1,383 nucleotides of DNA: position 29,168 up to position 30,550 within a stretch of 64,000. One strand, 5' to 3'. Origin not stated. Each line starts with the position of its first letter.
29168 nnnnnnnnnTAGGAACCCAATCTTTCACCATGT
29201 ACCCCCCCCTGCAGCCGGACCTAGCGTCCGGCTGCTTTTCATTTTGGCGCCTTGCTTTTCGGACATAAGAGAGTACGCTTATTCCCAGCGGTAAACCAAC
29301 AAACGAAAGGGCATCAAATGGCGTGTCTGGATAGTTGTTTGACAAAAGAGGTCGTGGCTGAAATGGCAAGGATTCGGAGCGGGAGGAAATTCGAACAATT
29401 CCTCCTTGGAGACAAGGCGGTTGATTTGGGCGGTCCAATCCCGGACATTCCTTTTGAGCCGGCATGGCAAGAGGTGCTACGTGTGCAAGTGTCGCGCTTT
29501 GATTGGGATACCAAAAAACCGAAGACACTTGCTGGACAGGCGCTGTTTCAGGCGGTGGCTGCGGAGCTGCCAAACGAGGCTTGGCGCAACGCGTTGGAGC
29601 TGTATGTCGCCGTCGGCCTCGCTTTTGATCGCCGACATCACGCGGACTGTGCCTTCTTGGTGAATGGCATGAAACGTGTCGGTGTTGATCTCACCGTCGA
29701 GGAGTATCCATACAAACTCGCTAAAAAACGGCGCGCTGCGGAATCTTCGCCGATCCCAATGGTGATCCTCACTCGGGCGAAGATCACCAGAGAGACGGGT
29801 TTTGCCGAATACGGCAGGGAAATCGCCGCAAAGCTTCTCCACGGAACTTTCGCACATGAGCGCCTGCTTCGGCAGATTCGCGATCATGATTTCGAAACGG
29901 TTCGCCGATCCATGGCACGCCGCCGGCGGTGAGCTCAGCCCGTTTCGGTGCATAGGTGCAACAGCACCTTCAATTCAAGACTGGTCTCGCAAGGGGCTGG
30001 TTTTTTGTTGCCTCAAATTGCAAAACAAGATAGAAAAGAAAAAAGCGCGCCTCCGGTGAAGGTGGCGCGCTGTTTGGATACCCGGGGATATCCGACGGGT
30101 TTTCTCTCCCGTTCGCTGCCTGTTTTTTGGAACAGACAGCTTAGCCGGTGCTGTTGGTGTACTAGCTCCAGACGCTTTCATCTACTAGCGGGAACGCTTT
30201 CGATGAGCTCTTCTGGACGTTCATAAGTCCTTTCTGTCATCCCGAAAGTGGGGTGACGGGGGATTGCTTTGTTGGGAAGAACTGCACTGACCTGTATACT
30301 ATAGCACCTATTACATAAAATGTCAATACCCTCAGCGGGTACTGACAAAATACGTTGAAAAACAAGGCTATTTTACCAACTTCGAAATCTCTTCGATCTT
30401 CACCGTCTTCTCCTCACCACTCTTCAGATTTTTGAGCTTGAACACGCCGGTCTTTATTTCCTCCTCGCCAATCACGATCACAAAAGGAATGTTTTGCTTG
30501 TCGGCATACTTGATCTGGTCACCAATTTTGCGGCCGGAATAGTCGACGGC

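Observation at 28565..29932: Tandem pair of divergent paralogs of an unrecognised protein family with a conserved HH-x-D-x-x-F core, next to a DEDD exonuclease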

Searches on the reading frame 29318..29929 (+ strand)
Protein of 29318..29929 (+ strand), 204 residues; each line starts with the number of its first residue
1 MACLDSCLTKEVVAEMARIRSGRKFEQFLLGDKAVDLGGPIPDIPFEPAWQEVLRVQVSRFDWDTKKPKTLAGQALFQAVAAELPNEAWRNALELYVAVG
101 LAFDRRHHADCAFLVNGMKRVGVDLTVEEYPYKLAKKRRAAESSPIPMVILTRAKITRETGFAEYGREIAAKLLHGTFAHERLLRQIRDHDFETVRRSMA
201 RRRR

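Call 8: search_protein_families(library=pfam, proteins=[window:29318-29929:+], max_evalue=10)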
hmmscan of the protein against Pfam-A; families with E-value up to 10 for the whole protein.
window:29318-29929:+ (204 aa): 0 families

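Call 9: search_protein_families(library=ncbifam, proteins=[window:29318-29929:+], max_evalue=10)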
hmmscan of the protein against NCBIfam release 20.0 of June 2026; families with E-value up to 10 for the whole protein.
window:29318-29929:+ (204 aa): 1 family
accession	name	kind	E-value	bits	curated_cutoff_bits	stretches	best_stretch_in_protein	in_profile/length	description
NF006560.0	PRK09061.1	subfamily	0.056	11.7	340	1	106-136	266-296/517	amidohydrolase family protein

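Call 12: search_protein_families(library=phrogs, proteins=[window:29318-29929:+], max_evalue=10)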
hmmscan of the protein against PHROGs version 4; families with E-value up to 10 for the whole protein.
window:29318-29929:+ (204 aa): 1 family
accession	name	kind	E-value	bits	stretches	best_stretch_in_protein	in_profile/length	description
phrog_17585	-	unknown function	0.48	9.7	1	19-75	21-78/650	-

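Call 13: search_protein_families(library=padloc, proteins=[window:29318-29929:+], max_evalue=10)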
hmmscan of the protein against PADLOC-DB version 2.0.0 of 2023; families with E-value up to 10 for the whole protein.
window:29318-29929:+ (204 aa): 0 families

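Call 22: find_homologous_proteins(query=window:29318-29929:+, max_evalue=0.001)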
Query window:29318-29929:+ (204 aa): 8 proteins with E <= 0.001 among 361 candidates.
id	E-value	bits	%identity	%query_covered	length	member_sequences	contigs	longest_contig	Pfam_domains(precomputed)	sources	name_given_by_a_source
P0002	7.9e-121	419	100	93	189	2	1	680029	-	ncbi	ncbi:MAG: hypothetical protein AAB391_00230 [Patescibacteria group bacterium]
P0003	8.1e-94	331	72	96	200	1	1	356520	-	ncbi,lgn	-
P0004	2.7e-91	323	72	100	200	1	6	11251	-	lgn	-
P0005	4.7e-90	319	72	95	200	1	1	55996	-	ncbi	-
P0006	5.3e-90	318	70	99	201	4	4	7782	-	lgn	-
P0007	1.1e-88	314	74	88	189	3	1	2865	-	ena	-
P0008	4.2e-84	299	65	96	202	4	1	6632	-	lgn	-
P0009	4.5e-65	237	72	73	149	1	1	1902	-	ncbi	-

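Call 24: find_encoding_contigs(protein=P0003, flank=6000, max_places=3)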
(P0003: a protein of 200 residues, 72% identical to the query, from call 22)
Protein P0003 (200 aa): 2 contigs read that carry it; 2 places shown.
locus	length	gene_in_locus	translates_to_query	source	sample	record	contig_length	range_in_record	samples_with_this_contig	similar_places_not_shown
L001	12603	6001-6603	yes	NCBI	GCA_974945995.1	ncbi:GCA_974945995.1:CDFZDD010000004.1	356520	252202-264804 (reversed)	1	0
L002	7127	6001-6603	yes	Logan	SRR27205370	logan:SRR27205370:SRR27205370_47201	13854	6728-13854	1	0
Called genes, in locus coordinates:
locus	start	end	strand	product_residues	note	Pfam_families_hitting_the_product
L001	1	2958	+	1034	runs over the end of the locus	PF00580:UvrD-helicase, PF13245:AAA_19, PF13361:UvrD_C, PF13538:UvrD_C_2 (faint), PF12705:PDDEXK_1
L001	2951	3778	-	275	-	PF13462:Thioredoxin_4, PF01323:DSBA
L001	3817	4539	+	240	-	PF02535:Zip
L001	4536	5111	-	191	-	PF13482:RNase_H_2, PF10108:DNA_pol_B_exo2 (faint)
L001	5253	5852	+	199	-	-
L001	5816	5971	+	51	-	-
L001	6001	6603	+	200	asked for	-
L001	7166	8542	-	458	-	PF13393:tRNA-synt_His, PF00587:tRNA-synt_2b, PF03129:HGTP_anticodon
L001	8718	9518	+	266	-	-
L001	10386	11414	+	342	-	PF00078:RVT_1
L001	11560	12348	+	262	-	PF01509:TruB_N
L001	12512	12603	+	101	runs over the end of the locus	PF00076:RRM_1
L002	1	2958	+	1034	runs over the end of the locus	PF00580:UvrD-helicase, PF13245:AAA_19, PF13361:UvrD_C, PF13538:UvrD_C_2 (faint), PF12705:PDDEXK_1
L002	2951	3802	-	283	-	PF13462:Thioredoxin_4, PF01323:DSBA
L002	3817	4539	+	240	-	PF02535:Zip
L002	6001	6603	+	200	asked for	-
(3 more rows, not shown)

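Call 25: find_encoding_contigs(protein=P0005, flank=6000, max_places=3)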
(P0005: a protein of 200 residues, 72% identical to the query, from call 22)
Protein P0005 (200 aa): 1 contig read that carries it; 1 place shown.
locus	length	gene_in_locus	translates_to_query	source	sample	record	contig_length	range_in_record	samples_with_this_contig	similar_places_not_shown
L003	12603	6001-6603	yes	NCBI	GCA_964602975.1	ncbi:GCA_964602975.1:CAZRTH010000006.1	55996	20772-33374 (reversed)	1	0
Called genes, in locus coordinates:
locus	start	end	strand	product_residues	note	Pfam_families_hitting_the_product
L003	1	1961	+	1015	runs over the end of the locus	PF00580:UvrD-helicase, PF01443:Viral_helicase1 (faint), PF13245:AAA_19, PF13361:UvrD_C, PF13538:UvrD_C_2 (faint), PF12705:PDDEXK_1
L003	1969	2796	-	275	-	PF13462:Thioredoxin_4, PF01323:DSBA (faint)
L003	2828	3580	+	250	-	PF02535:Zip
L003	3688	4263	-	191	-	PF01612:DNA_pol_A_exo1 (weak), PF13482:RNase_H_2, PF10108:DNA_pol_B_exo2 (faint)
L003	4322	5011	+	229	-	-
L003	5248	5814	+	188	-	-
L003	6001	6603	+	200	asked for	-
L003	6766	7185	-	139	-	-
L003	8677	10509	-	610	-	PF00270:DEAD (faint), PF04851:ResIII, PF13307:Helicase_C_2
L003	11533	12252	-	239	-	-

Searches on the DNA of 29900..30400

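Call 20: search_rna_families(source=window, start=29900, end=30400, threshold=evalue, max_evalue=10, show_alignments=2)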
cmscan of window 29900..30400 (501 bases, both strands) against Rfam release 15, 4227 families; matches with E-value up to 10: 7.
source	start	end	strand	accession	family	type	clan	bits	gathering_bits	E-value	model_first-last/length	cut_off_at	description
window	30020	30071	+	RF02844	RefA9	Gene; antisense;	-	19.5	49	1.7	1-64/64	no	Enterococcus sRNA A9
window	30036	30136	-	RF02869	ncS025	Gene; sRNA;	-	16.5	46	1.9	1-85/85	no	Burkholderia sRNA 25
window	30030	30107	-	RF00519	suhB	Gene; sRNA;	CL00108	16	41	1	1-77/77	no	Makes More Granules Regulator RNA (mmgR)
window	30049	30143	-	RF01712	Methylobacterium-1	Gene; sRNA;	-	15.4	40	4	1-103/103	no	Methylobacterium-1 RNA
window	30037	30102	-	RF02871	ncS54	Gene; sRNA;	-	14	43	2.2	1-79/79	no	Burkholderia sRNA 54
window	30189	30304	+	RF00065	snoR9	Gene; snRNA; snoRNA; CD-box;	CL00132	13.1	90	1.4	1-128/128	no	Small nucleolar RNA snoR9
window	29938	30079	+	RF02609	BSR0602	Gene; sRNA;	-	11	191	6.3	1-169/169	no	Brucella sRNA 0602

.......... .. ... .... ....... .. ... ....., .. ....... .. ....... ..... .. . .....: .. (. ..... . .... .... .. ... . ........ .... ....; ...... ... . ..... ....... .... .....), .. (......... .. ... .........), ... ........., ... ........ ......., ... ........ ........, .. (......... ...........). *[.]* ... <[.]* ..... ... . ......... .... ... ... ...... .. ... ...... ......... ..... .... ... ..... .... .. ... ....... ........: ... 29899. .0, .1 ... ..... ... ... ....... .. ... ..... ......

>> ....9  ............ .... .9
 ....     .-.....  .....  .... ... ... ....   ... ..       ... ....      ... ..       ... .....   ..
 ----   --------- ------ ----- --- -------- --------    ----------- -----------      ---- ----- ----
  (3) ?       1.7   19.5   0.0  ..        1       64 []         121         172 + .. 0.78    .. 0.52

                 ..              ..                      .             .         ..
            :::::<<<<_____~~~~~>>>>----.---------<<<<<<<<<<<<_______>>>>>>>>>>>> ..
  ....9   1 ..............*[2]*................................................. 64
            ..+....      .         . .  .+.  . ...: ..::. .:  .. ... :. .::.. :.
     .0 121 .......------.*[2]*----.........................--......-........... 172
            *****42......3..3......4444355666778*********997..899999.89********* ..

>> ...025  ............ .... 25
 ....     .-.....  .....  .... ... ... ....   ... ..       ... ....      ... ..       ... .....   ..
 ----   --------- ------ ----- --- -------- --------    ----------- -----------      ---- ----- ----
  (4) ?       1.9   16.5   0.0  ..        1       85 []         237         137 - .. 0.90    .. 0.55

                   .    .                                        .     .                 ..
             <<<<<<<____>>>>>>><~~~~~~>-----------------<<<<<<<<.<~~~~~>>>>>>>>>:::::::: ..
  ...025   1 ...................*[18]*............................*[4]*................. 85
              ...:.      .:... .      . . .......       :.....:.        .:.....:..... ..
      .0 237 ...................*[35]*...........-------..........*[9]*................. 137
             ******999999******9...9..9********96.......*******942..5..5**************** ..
